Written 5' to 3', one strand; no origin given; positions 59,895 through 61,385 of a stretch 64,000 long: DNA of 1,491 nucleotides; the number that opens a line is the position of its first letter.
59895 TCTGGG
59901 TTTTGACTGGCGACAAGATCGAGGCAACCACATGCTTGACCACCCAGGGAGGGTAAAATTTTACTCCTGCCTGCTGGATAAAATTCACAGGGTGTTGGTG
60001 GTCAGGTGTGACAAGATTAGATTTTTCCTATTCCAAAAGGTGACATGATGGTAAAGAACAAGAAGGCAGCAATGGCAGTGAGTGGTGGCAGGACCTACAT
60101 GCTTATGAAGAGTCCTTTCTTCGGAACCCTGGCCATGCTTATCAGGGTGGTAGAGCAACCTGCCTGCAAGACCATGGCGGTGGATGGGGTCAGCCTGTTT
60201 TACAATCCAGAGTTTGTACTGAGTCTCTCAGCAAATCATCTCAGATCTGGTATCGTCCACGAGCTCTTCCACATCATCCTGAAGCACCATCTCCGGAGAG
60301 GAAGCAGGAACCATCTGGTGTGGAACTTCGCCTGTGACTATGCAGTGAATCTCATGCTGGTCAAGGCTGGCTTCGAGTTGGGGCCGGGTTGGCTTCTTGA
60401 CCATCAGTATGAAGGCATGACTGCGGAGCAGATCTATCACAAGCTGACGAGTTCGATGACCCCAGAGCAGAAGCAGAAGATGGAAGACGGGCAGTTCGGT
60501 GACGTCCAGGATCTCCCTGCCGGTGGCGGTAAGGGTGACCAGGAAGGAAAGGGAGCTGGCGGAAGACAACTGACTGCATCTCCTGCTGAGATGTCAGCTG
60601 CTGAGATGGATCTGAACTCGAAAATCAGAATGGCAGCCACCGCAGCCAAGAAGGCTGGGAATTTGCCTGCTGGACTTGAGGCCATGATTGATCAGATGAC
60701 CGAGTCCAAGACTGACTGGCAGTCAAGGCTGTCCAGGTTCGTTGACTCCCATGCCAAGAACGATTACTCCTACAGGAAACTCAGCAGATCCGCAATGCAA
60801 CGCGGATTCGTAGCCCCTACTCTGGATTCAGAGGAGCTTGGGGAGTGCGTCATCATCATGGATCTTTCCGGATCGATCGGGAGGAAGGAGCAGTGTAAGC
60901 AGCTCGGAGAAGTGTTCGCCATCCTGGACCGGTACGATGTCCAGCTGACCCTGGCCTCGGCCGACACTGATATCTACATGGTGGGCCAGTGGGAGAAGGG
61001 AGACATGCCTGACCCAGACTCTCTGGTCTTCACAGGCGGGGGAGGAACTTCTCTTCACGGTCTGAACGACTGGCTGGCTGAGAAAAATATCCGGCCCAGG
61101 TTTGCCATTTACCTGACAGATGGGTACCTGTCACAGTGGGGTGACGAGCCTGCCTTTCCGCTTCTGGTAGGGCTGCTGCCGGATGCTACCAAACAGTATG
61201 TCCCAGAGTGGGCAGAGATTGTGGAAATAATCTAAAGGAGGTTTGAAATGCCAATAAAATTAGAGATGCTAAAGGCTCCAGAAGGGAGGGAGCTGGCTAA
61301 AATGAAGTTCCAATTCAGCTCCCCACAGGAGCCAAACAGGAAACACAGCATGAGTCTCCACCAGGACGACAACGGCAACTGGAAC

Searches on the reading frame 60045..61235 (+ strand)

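Call 26: search_protein_families(library=phrogs, proteins=[window:60045-61235:+], max_evalue=0.00001)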
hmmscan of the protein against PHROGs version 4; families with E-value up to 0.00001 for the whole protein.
window:60045-61235:+ (396 aa): 1 family
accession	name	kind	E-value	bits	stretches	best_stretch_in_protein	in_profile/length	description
phrog_1314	-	DNA, RNA and nucleotide metabolism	1.4e-85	288.8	1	5-395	8-390/394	HNH endonuclease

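Call 82: search_protein_families(library=pfam, proteins=[window:60045-61235:+], max_evalue=0.001)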
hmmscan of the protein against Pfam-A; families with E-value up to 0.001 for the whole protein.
window:60045-61235:+ (396 aa): 2 families
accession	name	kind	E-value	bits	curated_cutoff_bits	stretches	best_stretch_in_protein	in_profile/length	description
PF13203.12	DUF2201_N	-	7.3e-41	141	23.2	1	17-250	11-255/271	Putative metallopeptidase domain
PF09967.15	DUF2201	-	1.3e-12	48.3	26.4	1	269-395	2-122/123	VWA-like domain (DUF2201)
